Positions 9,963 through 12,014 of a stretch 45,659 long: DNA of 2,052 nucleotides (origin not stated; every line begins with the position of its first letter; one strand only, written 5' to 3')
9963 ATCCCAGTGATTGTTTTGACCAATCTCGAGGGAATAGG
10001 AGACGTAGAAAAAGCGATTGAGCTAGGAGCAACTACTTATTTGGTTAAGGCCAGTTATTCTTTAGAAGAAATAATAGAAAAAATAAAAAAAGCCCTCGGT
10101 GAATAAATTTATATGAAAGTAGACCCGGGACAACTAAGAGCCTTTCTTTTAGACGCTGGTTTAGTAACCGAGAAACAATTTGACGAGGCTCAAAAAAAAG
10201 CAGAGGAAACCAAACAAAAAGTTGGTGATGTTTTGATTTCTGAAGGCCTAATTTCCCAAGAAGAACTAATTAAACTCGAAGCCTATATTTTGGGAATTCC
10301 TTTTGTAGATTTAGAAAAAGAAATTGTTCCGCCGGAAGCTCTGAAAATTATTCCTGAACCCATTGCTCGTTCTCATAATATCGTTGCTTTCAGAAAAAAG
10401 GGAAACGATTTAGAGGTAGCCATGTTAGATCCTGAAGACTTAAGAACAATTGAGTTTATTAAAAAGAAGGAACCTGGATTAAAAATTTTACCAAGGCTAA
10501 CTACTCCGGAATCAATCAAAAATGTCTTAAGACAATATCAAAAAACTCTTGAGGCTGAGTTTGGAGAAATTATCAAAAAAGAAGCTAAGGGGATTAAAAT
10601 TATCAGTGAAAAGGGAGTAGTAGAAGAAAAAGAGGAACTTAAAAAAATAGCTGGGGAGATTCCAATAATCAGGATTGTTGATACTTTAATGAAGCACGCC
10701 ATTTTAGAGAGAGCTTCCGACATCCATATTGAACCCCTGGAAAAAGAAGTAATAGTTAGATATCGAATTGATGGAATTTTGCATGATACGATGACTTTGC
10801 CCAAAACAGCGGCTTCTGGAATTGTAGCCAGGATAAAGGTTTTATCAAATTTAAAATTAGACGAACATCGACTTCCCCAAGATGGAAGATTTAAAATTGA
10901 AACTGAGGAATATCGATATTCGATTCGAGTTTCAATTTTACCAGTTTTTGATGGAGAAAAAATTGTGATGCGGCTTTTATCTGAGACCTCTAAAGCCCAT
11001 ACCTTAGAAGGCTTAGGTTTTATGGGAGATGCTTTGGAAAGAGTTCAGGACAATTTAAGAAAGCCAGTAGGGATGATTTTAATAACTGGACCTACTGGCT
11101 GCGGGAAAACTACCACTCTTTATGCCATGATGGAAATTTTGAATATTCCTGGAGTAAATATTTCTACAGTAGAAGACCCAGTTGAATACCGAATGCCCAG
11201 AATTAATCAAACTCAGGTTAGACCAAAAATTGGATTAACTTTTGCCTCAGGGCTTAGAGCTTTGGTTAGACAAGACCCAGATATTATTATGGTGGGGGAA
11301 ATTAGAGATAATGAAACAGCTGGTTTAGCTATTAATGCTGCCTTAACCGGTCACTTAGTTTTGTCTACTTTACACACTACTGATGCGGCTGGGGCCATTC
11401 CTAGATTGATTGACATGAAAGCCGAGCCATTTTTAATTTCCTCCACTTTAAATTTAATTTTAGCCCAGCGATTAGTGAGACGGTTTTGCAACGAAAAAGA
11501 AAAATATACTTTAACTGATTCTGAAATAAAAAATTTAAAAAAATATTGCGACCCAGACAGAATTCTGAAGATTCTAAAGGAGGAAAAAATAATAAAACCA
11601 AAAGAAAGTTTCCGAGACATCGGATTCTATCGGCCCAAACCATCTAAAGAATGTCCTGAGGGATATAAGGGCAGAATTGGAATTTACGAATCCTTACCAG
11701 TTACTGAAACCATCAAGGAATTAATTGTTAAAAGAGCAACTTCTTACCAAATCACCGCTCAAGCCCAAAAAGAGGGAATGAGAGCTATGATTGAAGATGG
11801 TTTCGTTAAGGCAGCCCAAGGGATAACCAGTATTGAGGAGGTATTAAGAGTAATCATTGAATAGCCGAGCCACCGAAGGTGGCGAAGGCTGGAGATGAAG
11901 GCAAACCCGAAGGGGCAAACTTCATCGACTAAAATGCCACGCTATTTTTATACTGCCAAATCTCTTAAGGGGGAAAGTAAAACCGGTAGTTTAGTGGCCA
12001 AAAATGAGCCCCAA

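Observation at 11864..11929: Two-hairpin GC-rich element between pilB and pilC, with a compensatory change relative to its paralog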

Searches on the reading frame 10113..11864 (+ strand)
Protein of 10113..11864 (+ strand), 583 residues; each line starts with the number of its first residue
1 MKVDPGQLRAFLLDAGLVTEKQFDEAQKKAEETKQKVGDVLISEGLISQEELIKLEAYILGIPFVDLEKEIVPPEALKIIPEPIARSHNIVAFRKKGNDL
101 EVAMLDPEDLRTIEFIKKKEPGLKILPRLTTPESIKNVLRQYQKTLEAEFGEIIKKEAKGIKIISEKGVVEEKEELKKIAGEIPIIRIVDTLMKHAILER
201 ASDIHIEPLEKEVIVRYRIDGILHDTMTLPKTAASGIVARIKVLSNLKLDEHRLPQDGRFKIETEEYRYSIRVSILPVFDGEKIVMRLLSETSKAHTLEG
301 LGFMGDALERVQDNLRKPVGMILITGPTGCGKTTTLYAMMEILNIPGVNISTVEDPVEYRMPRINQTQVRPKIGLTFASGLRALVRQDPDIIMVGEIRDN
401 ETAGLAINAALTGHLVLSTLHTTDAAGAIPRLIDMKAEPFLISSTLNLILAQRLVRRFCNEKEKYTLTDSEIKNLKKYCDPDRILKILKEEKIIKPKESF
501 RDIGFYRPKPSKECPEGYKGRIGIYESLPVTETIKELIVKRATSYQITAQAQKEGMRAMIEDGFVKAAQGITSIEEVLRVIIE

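Call 24: search_protein_families(library=pfam, proteins=[window:10113-11864:+])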
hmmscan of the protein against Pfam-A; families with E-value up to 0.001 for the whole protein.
window:10113-11864:+ (583 aa): 3 families
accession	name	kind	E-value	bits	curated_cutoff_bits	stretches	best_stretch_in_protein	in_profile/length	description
PF00437.27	T2SSE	-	3e-123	411.6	24.9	1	181-579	4-370/370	Type II/IV secretion system protein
PF05157.20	MshEN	-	2.4e-15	56.7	23.1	1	60-147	1-88/90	MshEN domain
PF03215.21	Rad17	-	6.1e-05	23.5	23.8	1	318-370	44-93/186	Rad17 P-loop domain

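Call 57: find_homologous_proteins(query=window:10113-11861:+, max_evalue=1e-60)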
Query window:10113-11861:+ (583 aa): 8000 proteins with E <= 1e-60 among 8000 candidates; the best 120 are listed.
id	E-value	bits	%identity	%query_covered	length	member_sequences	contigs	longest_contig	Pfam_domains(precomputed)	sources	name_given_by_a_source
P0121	0.0e+0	1245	99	100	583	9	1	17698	PF05157.21,PF00437.27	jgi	-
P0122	0.0e+0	1118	89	100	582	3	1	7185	PF05157.21,PF00437.27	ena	-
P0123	0.0e+0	1105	88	100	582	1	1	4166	PF05157.21,PF00437.27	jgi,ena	-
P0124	0.0e+0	1101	88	100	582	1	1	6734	PF05157.21,PF00437.27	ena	-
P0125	0.0e+0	1101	88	100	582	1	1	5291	PF05157.21,PF00437.27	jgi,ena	-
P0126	0.0e+0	1098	88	100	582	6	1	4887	PF05157.21,PF00437.27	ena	-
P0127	0.0e+0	1097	88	100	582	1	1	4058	PF05157.21,PF00437.27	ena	-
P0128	0.0e+0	1092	86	100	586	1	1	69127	PF05157.21,PF00437.27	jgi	-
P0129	0.0e+0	1091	87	100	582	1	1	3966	PF05157.21,PF00437.27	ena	-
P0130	0.0e+0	1089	86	100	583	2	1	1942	PF05157.21,PF00437.27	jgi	-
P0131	0.0e+0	1084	86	100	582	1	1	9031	PF05157.21,PF00437.27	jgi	jgi:type IV pilus assembly protein PilB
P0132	0.0e+0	1082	86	100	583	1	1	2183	PF05157.21,PF00437.27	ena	-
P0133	0.0e+0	1080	85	100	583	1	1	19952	PF05157.21,PF00437.27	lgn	-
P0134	0.0e+0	1078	85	100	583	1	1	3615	PF05157.21,PF00437.27,PF03215.22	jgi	-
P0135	0.0e+0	1078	85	100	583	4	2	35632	PF05157.21,PF00437.27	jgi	jgi:type IV pilus assembly protein PilB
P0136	0.0e+0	1078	85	100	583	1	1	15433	PF05157.21,PF00437.27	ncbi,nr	ncbi:MAG: ATPase, T2SS/T4P/T4SS family [Patescibacteria group bacterium]|nr:ATPase, T2SS/T4P/T4SS fa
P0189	0.0e+0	1063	85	100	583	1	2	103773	PF05157.21,PF00437.27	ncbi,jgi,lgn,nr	ncbi:MAG: type II/IV secretion system protein [Candidatus Nealsonbacteria bacterium]|nr:MAG: type II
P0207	0.0e+0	1053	84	100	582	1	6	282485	PF05157.21,PF00437.27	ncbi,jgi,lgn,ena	-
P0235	0.0e+0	1048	84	100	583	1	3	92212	PF05157.21,PF00437.27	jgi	jgi:type IV pilus assembly protein PilB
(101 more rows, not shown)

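Call 58: find_encoding_contigs(protein=P0207, flank=10000, max_places=1)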
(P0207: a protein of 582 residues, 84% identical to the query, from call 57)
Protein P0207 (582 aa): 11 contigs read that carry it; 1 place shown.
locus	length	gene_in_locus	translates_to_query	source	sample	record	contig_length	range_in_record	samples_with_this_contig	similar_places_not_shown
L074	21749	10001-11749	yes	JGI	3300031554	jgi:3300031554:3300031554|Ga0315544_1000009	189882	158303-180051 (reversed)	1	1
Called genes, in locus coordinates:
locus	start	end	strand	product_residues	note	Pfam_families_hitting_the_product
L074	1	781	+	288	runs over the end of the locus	PF05697:Trigger_N, PF05698:Trigger_C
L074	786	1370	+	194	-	PF00574:CLP_protease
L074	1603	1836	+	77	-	-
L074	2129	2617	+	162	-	-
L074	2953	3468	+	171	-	-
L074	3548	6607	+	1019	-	PF25788:Ig_Rha78A_N, PF18911:PKD_4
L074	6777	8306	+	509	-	PF12072:RNase_Y_N, PF00013:KH_1, PF22891:KH_PNO1_2nd (faint), PF08668:HDOD (faint), PF01966:HD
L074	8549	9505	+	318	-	PF00512:HisKA, PF02518:HATPase_c, PF14501:HATPase_c_5 (faint)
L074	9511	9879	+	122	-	PF00072:Response_reg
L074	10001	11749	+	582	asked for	PF05157:MshEN, PF00437:T2SSE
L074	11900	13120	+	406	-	PF28597:T2SSF_N, PF00482:T2SSF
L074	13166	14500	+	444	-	PF13715:CarbopepD_reg_2 (faint), PF13620:CarboxypepD_reg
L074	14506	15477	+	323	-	-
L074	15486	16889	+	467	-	-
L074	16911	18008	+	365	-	PF11104:PilM_2, PF14450:FtsA, PF06723:MreB_Mbl (weak)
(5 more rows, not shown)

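Call 59: find_encoding_contigs(protein=P0189, flank=10000, max_places=1)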
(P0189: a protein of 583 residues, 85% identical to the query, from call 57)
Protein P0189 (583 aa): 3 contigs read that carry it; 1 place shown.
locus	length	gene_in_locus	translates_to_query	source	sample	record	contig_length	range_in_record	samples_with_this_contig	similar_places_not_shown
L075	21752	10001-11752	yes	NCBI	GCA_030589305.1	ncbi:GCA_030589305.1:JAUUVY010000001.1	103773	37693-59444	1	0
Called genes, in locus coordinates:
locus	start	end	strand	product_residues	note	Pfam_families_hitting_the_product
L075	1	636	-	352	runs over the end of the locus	-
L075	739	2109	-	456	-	-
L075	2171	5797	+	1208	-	-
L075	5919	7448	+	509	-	PF12072:RNase_Y_N, PF26594:KH_NusA_2nd (faint), PF00013:KH_1, PF22891:KH_PNO1_2nd (weak), PF08668:HDOD (faint), PF01966:HD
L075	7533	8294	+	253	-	PF01996:F420_ligase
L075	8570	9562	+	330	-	PF00512:HisKA, PF02518:HATPase_c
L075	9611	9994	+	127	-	PF00072:Response_reg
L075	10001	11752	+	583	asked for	PF05157:MshEN, PF00437:T2SSE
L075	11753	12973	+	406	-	PF28597:T2SSF_N, PF00482:T2SSF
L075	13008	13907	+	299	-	-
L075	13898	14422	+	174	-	-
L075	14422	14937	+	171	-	PF07963:N_methyl (weak)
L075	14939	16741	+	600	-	PF14341:PilX_N (weak)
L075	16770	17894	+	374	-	PF11104:PilM_2, PF06723:MreB_Mbl (faint), PF14450:FtsA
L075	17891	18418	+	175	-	PF05137:PilN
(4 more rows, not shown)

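Call 60: find_encoding_contigs(protein=P0128, flank=10000, max_places=1)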
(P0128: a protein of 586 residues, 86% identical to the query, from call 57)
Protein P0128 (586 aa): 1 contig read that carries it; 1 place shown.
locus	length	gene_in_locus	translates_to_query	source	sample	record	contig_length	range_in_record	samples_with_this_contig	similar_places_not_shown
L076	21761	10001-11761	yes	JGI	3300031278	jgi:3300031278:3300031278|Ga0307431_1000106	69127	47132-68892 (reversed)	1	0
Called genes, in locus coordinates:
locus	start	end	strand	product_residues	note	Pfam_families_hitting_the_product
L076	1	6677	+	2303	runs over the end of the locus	?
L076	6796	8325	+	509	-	PF12072:RNase_Y_N, PF26594:KH_NusA_2nd (weak), PF00013:KH_1, PF22891:KH_PNO1_2nd (weak), PF08668:HDOD (faint), PF01966:HD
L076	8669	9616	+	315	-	PF00512:HisKA, PF13581:HATPase_c_2 (faint), PF02518:HATPase_c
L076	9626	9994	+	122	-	PF00072:Response_reg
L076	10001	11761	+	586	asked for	PF05157:MshEN, PF00437:T2SSE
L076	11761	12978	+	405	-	PF28597:T2SSF_N (weak), PF00482:T2SSF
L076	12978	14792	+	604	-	PF13620:CarboxypepD_reg (weak)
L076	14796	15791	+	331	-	-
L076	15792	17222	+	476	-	-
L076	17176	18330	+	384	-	PF11104:PilM_2, PF06723:MreB_Mbl (faint), PF14450:FtsA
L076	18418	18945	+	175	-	PF05137:PilN (weak)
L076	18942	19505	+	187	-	-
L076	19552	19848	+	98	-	-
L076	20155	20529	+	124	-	PF07883:Cupin_2 (weak)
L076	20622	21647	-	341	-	PF00089:Trypsin, PF13365:Trypsin_2, PF13180:PDZ_2, PF17820:PDZ_6 (weak)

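Call 61: find_encoding_contigs(protein=P0235, flank=10000, max_places=1)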
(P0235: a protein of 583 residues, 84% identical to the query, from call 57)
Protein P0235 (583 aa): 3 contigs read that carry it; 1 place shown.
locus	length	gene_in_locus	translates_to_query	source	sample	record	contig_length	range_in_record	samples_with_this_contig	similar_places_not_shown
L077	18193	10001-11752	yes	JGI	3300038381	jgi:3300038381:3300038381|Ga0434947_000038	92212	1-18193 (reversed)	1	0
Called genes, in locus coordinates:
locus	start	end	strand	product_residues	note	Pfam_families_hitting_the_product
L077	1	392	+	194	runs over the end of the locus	PF00574:CLP_protease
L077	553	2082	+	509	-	PF12072:RNase_Y_N, PF26594:KH_NusA_2nd (weak), PF00013:KH_1, PF22891:KH_PNO1_2nd (weak), PF01966:HD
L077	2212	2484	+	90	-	PF00216:Bac_DNA_binding, PF18291:HU-HIG (weak)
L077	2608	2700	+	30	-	-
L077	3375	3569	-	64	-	-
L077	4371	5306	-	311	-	PF01323:DSBA, PF13462:Thioredoxin_4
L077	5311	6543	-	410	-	PF00266:Aminotran_5, PF00155:Aminotran_1_2 (weak), PF01212:Beta_elim_lyase (weak)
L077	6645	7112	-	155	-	-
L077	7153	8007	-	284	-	-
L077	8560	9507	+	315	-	PF00512:HisKA, PF13581:HATPase_c_2 (weak), PF02518:HATPase_c, PF14501:HATPase_c_5 (weak)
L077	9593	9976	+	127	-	PF00072:Response_reg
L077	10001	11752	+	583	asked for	PF05157:MshEN, PF00437:T2SSE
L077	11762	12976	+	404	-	PF28597:T2SSF_N, PF00482:T2SSF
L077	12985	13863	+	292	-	-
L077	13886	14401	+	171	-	-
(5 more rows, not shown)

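Call 65: find_encoding_contigs(protein=P0122, flank=6000, max_places=1)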
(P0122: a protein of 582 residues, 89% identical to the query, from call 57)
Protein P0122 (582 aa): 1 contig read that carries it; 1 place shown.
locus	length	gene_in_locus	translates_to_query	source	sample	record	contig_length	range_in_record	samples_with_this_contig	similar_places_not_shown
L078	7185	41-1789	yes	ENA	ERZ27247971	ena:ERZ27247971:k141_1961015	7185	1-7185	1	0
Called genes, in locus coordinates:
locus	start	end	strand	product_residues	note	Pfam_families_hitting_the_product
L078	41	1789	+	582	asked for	PF05157:MshEN, PF00437:T2SSE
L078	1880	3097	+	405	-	PF28597:T2SSF_N, PF00482:T2SSF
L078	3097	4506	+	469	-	PF13620:CarboxypepD_reg (weak), PF13715:CarbopepD_reg_2 (faint)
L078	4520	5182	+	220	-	PF07963:N_methyl (faint)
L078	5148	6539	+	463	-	-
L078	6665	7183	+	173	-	?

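Call 66: find_encoding_contigs(protein=P0136, flank=10000, max_places=1)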
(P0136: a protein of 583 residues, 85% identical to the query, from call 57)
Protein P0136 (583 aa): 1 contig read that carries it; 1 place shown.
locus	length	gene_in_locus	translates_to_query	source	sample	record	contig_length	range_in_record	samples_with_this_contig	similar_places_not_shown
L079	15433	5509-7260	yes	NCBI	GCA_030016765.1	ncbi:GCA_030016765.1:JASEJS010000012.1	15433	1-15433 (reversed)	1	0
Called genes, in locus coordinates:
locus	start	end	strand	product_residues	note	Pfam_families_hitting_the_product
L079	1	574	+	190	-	?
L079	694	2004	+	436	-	PF18911:PKD_4, PF00801:PKD (weak)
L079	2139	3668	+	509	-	PF12072:RNase_Y_N, PF00013:KH_1, PF22891:KH_PNO1_2nd (weak), PF08668:HDOD (faint), PF01966:HD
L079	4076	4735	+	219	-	PF00512:HisKA, PF02518:HATPase_c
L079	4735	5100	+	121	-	PF00072:Response_reg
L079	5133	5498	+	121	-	PF05635:23S_rRNA_IVP, PF22296:bAvd (weak)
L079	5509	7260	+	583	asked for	PF05157:MshEN, PF00437:T2SSE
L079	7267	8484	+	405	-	PF28597:T2SSF_N, PF00482:T2SSF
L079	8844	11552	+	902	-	PF13715:CarbopepD_reg_2 (faint), PF05048:NosD, PF22842:Pel9A-like_beta_helix, PF13229:Beta_helix, PF05048:NosD, PF13229:Beta_helix, PF13620:CarboxypepD_reg (weak)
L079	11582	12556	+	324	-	-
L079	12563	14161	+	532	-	-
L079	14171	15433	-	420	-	?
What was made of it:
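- Candidate phyla radiation genomes carry reverse-transcriptase systems; a bAvd gene lies next to pilB in L079 (call 66).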
